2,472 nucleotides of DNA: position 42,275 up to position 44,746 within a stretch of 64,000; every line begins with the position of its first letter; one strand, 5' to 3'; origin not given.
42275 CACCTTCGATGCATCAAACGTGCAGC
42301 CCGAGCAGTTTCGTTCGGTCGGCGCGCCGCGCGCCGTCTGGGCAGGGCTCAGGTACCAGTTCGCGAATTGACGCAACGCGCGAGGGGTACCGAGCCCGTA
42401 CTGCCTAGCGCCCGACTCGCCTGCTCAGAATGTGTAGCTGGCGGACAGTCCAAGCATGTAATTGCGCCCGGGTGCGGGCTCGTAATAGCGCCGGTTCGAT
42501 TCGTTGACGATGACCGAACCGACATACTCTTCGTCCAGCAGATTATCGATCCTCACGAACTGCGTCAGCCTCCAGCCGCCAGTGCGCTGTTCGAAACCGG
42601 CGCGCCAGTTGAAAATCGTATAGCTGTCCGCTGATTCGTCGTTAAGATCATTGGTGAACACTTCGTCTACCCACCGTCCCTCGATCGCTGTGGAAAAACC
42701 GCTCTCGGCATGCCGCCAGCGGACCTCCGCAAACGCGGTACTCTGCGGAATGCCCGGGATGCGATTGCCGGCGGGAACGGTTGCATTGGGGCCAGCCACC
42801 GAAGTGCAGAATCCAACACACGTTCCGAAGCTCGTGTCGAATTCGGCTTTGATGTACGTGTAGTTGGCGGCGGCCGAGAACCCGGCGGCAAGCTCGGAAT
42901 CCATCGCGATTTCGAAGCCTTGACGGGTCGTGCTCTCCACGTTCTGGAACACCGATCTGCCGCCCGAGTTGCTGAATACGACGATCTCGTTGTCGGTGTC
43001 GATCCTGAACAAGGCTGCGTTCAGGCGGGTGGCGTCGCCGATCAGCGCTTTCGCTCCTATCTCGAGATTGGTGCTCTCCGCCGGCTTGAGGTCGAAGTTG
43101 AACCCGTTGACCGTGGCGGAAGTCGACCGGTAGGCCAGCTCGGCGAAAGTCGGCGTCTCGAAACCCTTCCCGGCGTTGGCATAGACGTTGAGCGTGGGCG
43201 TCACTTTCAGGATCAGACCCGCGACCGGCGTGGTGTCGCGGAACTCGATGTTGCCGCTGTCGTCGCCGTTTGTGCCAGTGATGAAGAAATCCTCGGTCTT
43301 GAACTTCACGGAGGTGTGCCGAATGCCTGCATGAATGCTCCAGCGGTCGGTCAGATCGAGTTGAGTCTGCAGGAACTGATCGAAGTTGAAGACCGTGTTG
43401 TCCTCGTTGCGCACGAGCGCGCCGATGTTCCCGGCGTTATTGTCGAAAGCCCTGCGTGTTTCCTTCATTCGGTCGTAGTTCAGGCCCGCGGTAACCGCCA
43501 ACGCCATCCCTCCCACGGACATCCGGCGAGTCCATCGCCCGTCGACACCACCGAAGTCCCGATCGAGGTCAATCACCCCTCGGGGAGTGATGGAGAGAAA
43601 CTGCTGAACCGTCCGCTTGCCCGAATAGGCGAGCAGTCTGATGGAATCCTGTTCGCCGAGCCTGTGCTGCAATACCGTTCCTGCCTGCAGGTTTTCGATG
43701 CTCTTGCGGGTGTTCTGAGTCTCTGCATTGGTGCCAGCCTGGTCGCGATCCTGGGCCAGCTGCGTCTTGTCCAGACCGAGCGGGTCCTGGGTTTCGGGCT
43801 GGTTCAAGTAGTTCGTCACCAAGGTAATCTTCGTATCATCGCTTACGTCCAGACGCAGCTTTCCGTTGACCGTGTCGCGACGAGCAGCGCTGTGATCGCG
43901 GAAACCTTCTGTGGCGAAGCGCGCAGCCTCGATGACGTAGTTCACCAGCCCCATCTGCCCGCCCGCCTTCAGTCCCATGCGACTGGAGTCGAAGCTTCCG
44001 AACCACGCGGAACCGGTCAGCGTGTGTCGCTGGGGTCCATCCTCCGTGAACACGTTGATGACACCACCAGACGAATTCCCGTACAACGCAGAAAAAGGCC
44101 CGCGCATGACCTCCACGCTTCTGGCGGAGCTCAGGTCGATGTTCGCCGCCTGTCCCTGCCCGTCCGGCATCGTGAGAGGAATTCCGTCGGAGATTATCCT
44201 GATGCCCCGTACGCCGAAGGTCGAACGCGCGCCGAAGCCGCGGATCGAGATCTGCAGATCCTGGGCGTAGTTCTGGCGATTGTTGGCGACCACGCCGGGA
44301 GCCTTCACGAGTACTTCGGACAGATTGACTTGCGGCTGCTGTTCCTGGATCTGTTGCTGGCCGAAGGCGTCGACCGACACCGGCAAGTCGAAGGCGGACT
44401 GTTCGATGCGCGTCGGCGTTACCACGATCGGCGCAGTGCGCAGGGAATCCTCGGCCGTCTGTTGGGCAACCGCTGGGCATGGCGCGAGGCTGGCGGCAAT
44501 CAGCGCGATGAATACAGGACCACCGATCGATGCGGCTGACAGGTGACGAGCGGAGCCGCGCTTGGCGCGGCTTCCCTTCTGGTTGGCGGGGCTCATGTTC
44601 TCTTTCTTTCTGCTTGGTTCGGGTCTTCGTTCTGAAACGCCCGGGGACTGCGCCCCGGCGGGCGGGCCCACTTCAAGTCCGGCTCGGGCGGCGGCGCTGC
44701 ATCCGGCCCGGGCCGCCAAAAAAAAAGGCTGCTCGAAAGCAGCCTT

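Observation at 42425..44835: An orphan pqqA copy sits as a leader gene in front of a TonB-dependent receptor that resembles the PQQ importer family (YncD/PqqU)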

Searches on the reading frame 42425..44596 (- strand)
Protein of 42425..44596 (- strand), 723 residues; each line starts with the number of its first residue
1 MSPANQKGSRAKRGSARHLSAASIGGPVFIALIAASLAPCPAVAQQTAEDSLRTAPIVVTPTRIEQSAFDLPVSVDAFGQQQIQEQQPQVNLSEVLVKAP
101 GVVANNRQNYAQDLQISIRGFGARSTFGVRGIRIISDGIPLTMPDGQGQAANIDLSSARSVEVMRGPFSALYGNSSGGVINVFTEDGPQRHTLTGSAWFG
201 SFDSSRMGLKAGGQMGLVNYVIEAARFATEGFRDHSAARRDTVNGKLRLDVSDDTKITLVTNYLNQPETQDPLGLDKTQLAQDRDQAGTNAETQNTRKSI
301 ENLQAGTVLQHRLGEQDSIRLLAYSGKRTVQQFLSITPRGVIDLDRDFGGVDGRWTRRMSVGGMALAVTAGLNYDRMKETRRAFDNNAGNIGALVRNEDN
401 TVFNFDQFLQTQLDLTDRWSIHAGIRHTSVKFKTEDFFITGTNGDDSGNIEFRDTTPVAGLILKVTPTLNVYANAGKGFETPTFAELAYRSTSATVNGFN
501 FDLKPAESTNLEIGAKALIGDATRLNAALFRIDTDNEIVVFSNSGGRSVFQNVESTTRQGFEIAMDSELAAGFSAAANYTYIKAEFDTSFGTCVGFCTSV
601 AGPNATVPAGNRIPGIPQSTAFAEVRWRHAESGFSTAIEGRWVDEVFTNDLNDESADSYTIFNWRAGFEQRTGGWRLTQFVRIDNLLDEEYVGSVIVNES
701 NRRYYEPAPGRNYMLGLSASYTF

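Call 7: search_protein_families(library=pfam, proteins=[window:42425-44596:-])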
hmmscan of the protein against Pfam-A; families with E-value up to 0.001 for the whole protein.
window:42425-44596:- (723 aa): 2 families
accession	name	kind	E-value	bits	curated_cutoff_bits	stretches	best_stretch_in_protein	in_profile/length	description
PF00593.30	TonB_dep_Rec_b-barrel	-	6.7e-53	181.5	27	1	253-686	11-436/436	TonB dependent receptor-like, beta-barrel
PF07715.20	Plug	-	1.9e-19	70.6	23.9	1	69-179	3-107/107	TonB-dependent Receptor Plug Domain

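Call 8: search_protein_families(library=ncbifam, proteins=[window:42425-44596:-])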
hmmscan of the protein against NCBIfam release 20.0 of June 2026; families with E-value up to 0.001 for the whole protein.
window:42425-44596:- (723 aa): 26 families (the best 25 are shown)
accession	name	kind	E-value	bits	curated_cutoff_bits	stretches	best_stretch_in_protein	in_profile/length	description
NF041535.1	TonB_rec_PqqU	equivalog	8.4e-204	678.7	1200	1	62-723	7-675/676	TonB-dependent receptor PqqU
TIGR01783.1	TonB-siderophor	subfamily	1.7e-56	192.2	223.5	2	398-718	356-646/649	TonB-dependent siderophore receptor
TIGR01785.1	TonB-hemin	subfamily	5e-38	131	316.85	2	324-721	293-677/677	TonB-dependent heme/hemoglobin receptor family protein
TIGR01786.1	TonB-hemlactrns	subfamily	1.2e-32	113.2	323.75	2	372-720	383-718/719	TonB-dependent hemoglobin/transferrin/lactoferrin family receptor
TIGR01779.1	TonB-B12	equivalog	1.8e-22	79.7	599.7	2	33-236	10-206/614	TonB-dependent vitamin B12 receptor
NF049946.1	TonB_dep_CU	exception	1.8e-17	62.9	700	2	409-594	401-585/683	TonB-dependent receptor, CU motif-type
NF007926.1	PRK10641.1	equivalog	4.3e-17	61.9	836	2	32-197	8-169/617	TonB-dependent vitamin B12 receptor BtuB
NF010010.0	PRK13483.1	equivalog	6.9e-17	60.7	927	1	33-190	13-168/660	ligand-gated channel protein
NF049944.1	TonB_dep_PUIUD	equivalog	7.8e-16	57.5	850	1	37-266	23-256/686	TonB-dependent receptor, PUIUD motif-type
NF010650.0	PRK14049.1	equivalog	1.2e-15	56.8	904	2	399-668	429-679/729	ferrioxamine B receptor precursor protein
TIGR01782.1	TonB-Xanth-Caul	subfamily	7.3e-15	54.3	310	1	248-720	376-867/868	TonB-dependent receptor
NF010038.0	PRK13513.1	equivalog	1.1e-14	53.9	942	1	30-188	11-168/659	ligand-gated channel protein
NF049947.1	TonB_dep_PCPU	exception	1.3e-14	53.3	800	2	153-264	132-248/685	TonB-dependent receptor, PCPU motif-type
NF047944.1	FoxamRcptFoxA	equivalog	1.4e-13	50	1300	1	30-269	11-250/697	ferrioxamine B receptor FoxA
NF049945.1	TonB_dep_FCYXU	equivalog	2.2e-13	49.7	825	1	115-294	97-279/697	TonB-dependent receptor, FCYXU motif-type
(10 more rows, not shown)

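Call 9: search_solved_structures(query=window:42425-44596:-, show_alignments=1)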
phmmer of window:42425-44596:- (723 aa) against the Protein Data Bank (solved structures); distinct sequences matched with E-value up to 0.001: 22.
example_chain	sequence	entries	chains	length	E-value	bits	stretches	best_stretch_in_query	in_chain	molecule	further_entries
6v81_A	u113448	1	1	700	3.1e-161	541.6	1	64-723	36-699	Probable TonB-dependent receptor YncD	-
9c4o_A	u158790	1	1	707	9.5e-161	539.9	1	64-723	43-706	Pyrroloquinoline quinone transporter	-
5fp1_A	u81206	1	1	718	5.6e-16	61.5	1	399-716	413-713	TONB-DEPENDENT SIDEROPHORE RECEPTOR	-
2hdf_A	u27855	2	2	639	1.3e-12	50.3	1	57-190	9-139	Colicin I receptor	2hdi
9nn6_A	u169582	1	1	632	1.9e-12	49.8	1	57-190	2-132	Colicin I receptor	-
8the_A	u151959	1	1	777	6.8e-11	44.7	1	54-186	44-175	Heme/hemoglobin uptake outer membrane receptor PhuR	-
6i96_A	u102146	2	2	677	9e-09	37.7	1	92-265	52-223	Metal-pseudopaline receptor CntO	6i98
6i97_A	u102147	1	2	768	1.4e-08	37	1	92-265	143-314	Metal-pseudopaline receptor CntO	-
6z8a_A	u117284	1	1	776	1.5e-08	37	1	92-265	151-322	Ferrioxamine receptor FoxA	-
8b43_A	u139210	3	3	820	1.7e-08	36.8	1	92-265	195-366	Metal-pseudopaline receptor CntO | Ferrioxamine receptor FoxA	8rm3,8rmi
8a60_A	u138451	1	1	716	2.9e-07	32.7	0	55-269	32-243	Ferrichrome outer membrane transporter/phage receptor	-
8a8c_A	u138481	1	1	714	3e-07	32.7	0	55-269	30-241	Ferrichrome outer membrane transporter/phage receptor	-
2fcp_A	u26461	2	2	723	3.1e-07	32.6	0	55-269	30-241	PROTEIN (FERRIC HYDROXAMATE UPTAKE RECEPTOR) | FhuA iron-ferrichrome transporter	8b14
1qff_A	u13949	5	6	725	3.1e-07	32.6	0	55-269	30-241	FERRIC HYDROXAMATE UPTAKE RECEPTOR | PROTEIN (FERRIC HYDROXAMATE UPTAKE RECEPTOR) | FERRIC HYDROXAMATE RECEPTOR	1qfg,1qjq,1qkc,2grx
1by3_A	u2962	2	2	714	3.4e-07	32.5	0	55-269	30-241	PROTEIN (FERRICHROME-IRON RECEPTOR PRECURSOR (FHUA)) | FERRIC HYDROXAMATE UPTAKE PROTEIN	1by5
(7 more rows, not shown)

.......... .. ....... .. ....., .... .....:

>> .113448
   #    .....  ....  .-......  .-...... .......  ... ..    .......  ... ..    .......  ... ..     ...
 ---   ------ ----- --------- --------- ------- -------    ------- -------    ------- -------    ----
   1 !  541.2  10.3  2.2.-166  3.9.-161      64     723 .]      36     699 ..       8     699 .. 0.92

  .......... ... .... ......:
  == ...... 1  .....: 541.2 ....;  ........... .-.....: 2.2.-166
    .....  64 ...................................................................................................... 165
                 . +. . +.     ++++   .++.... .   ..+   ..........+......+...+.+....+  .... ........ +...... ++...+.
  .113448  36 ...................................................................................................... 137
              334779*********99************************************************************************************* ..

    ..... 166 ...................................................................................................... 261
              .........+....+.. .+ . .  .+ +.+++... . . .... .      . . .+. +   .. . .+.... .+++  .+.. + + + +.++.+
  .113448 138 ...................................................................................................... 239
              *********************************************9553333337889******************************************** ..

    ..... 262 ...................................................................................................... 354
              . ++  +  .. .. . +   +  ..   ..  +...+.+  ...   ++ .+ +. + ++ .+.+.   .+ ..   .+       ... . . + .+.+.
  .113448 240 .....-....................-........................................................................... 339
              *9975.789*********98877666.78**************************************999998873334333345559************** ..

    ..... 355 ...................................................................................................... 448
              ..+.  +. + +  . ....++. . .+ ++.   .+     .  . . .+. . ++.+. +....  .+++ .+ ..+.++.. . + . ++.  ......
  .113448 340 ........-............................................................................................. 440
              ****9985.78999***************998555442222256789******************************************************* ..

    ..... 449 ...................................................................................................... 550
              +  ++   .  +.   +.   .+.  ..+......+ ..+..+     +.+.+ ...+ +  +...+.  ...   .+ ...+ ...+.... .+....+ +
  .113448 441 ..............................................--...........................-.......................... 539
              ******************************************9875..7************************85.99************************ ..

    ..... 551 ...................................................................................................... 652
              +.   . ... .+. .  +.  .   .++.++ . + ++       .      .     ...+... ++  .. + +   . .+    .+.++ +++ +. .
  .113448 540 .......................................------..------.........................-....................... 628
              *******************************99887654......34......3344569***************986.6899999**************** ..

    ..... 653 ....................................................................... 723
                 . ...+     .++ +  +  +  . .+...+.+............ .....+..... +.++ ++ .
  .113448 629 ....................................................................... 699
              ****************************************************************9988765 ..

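Call 17: find_homologous_proteins(query=window:42425-44596:-, max_evalue=1e-50)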
Query window:42425-44596:- (723 aa): 8000 proteins with E <= 1e-50 among 8000 candidates; the best 120 are listed.
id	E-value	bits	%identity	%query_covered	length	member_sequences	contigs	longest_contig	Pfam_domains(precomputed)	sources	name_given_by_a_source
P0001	0.0e+0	1620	100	100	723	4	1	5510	PF07715.21,PF00593.31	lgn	-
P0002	0.0e+0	1308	79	100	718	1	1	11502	PF07715.21,PF00593.31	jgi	jgi:iron complex outermembrane receptor protein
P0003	0.0e+0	1200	81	88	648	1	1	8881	PF07715.21,PF00593.31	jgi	-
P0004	0.0e+0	1185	74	96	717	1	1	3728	PF07715.21,PF00593.31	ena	-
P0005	0.0e+0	1172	72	99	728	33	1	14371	PF07715.21,PF00593.31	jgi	jgi:iron complex outermembrane receptor protein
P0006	0.0e+0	1162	71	99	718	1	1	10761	PF07715.21,PF00593.31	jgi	jgi:iron complex outermembrane receptor protein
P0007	0.0e+0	1160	71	100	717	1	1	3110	PF07715.21,PF00593.31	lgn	-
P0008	0.0e+0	1153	72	98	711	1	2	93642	PF07715.21,PF00593.31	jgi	jgi:iron complex outermembrane receptor protein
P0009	0.0e+0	1151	70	99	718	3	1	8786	PF07715.21,PF00593.31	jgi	jgi:iron complex outermembrane receptor protein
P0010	0.0e+0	1148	72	94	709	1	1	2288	PF07715.21,PF00593.31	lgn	-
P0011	0.0e+0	1147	74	94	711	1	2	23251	PF07715.21,PF00593.31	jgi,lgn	jgi:iron complex outermembrane receptor protein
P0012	0.0e+0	1147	72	94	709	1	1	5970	PF07715.21,PF00593.31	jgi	jgi:iron complex outermembrane receptor protein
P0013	0.0e+0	1142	70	98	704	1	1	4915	PF07715.21,PF00593.31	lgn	-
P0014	0.0e+0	1142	70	99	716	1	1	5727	PF07715.21,PF00593.31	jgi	jgi:iron complex outermembrane receptor protein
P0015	0.0e+0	1137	70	99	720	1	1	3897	PF07715.21,PF00593.31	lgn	-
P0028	0.0e+0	1043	67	94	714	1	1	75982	PF07715.21,PF00593.31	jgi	jgi:iron complex outermembrane receptor protein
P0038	0.0e+0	1034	64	98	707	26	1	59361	PF07715.21,PF00593.31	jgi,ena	-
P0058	5.6e-290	982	61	96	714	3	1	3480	PF07715.21,PF00593.31,PF14905.13,PF08042.17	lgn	-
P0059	7.0e-289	978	61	97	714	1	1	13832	PF07715.21,PF00593.31,PF14905.13,PF08042.17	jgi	-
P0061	5.5e-288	975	63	93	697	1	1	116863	PF07715.21,PF00593.31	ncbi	-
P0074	4.1e-269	913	59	97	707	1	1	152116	PF07715.21,PF00593.31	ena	-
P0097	1.5e-249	848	55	92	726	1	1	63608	PF07715.21,PF00593.31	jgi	jgi:iron complex outermembrane recepter protein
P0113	1.2e-231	789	54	98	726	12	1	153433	PF07715.21,PF00593.31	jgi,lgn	jgi:iron complex outermembrane recepter protein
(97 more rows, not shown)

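Call 21: find_related_loci(query=A2, collection=genome_contigs, flank=8000)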
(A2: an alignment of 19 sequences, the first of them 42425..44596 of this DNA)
Query A2 (723 aa) in genome_contigs; peptide patterns used: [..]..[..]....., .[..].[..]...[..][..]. (x = any residue, [..] = any of these).
600 stretches matched a pattern (row limit reached: there are more); 597 encode a relative of the query (tblastn E <= 1e-3); the best 80 are kept; 80 distinct loci.
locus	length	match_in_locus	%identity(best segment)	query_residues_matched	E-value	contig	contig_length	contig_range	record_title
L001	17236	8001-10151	65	5-723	0e+0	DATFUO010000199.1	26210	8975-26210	MAG TPA_asm: Burkholderiales bacterium isolate SMAG_U9439 k141_4263218, whole genome shotgun sequence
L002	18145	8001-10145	62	13-723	0e+0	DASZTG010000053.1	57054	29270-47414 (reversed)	MAG TPA_asm: Burkholderiales bacterium isolate SMAG_U6070 k141_161142, whole genome shotgun sequence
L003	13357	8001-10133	52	15-723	0e+0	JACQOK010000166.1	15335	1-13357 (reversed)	MAG: Betaproteobacteria bacterium isolate NC_groundwater_1279_Ag_S-0.2um_63_76 S_p2_S4_coassembly_k141_1353549, whole ge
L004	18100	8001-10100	52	31-723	0e+0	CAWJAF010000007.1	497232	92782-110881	MAG: uncultured proteobacterium isolate MFD04651.bin.2.91 genome assembly, contig: contig_2999, whole genome shotgun seq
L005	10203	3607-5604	52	57-723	0e+0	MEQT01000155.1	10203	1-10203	MAG: Betaproteobacteria bacterium RIFCSPLOWO2_02_64_14 rifcsplowo2_02_sub10_scaffold_2518, whole genome shotgun sequence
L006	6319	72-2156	50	30-723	0e+0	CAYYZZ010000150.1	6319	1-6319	MAG TPA_asm: uncultured Streptomycetaceae bacterium isolate SRP136066_co1_25 genome assembly, contig: NODE_20259_length_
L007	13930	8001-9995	52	57-723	0e+0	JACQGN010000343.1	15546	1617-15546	MAG: Betaproteobacteria bacterium isolate NC_groundwater_1074_Ag_S2p5_64_289 S_2p5_S6_coassembly_k141_5012624, whole gen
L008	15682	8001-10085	51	30-723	0e+0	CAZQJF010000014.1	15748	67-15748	MAG TPA_asm: uncultured Streptomycetaceae bacterium isolate SRP136066_co1_153 genome assembly, contig: NODE_4057_length_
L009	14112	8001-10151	50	27-723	0e+0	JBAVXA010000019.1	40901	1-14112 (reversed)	MAG: Burkholderiales bacterium isolate MFD01576_ilm_asm_bin5 k127_81719, whole genome shotgun sequence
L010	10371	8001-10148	51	27-723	0e+0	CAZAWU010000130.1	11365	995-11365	MAG TPA_asm: uncultured Burkholderiales bacterium isolate SRP237561_co1_233 genome assembly, contig: NODE_10840_length_1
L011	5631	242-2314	51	44-723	0e+0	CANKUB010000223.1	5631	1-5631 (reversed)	MAG: Betaproteobacteria bacterium isolate RH-9nov16-74 genome assembly, contig: RH-9nov16-C-C39839, whole genome shotgun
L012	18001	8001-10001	52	57-722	0e+0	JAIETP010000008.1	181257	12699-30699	MAG: Burkholderiales bacterium isolate time.spades.CONCOCT.2.5kb_015 c_000000000007, whole genome shotgun sequence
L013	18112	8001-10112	49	15-723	0e+0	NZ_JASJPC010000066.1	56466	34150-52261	MAG: Sulfuritalea sp. isolate MAG_121 NODE_307_length_56466_cov_234.098598, whole genome shotgun sequence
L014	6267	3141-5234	50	25-723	0e+0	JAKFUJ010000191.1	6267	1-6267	MAG: Betaproteobacteria bacterium isolate D1_Bin_21 D1_0006839, whole genome shotgun sequence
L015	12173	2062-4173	49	15-723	0e+0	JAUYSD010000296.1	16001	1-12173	MAG: Sulfuritalea sp. isolate C5_metabat.bin.47 C5_k141_133365, whole genome shotgun sequence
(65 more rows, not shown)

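Call 25: find_encoding_contigs(protein=P0059, flank=8000, max_places=3)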
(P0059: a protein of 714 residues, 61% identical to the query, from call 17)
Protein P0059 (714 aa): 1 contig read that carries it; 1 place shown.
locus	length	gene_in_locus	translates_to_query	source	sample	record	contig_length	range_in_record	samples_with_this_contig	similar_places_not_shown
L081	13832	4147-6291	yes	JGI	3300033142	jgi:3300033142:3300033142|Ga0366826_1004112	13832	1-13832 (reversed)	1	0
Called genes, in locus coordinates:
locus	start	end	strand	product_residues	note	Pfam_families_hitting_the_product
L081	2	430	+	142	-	?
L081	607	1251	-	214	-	PF05494:MlaC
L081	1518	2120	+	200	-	PF02798:GST_N, PF13417:GST_N_3, PF13409:GST_N_2, PF00043:GST_C (weak)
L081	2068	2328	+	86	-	PF00043:GST_C (weak)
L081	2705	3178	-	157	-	PF09086:DUF1924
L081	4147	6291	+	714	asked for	PF08042:PqqA (weak), PF07715:Plug, PF00593:TonB_dep_Rec_b-barrel, PF14905:OMP_b-brl_3 (weak)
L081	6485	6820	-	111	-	-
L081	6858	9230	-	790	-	PF00884:Sulfatase, PF16347:SGSH_C (faint)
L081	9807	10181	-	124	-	-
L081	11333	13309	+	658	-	PF00753:Lactamase_B, PF14863:Alkyl_sulf_dimr, PF14864:Alkyl_sulf_C, PF02036:SCP2 (weak)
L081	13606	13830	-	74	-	?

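Call 26: find_encoding_contigs(protein=P0058, flank=8000, max_places=3)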
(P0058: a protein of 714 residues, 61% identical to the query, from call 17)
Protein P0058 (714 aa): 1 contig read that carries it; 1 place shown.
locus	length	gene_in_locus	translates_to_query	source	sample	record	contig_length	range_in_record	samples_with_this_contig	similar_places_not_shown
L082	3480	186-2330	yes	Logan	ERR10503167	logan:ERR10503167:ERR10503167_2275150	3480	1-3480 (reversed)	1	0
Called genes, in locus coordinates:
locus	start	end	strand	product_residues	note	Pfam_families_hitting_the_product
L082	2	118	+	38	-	?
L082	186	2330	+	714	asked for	PF08042:PqqA, PF07715:Plug, PF00593:TonB_dep_Rec_b-barrel, PF14905:OMP_b-brl_3 (weak)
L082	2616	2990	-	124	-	-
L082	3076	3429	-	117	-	-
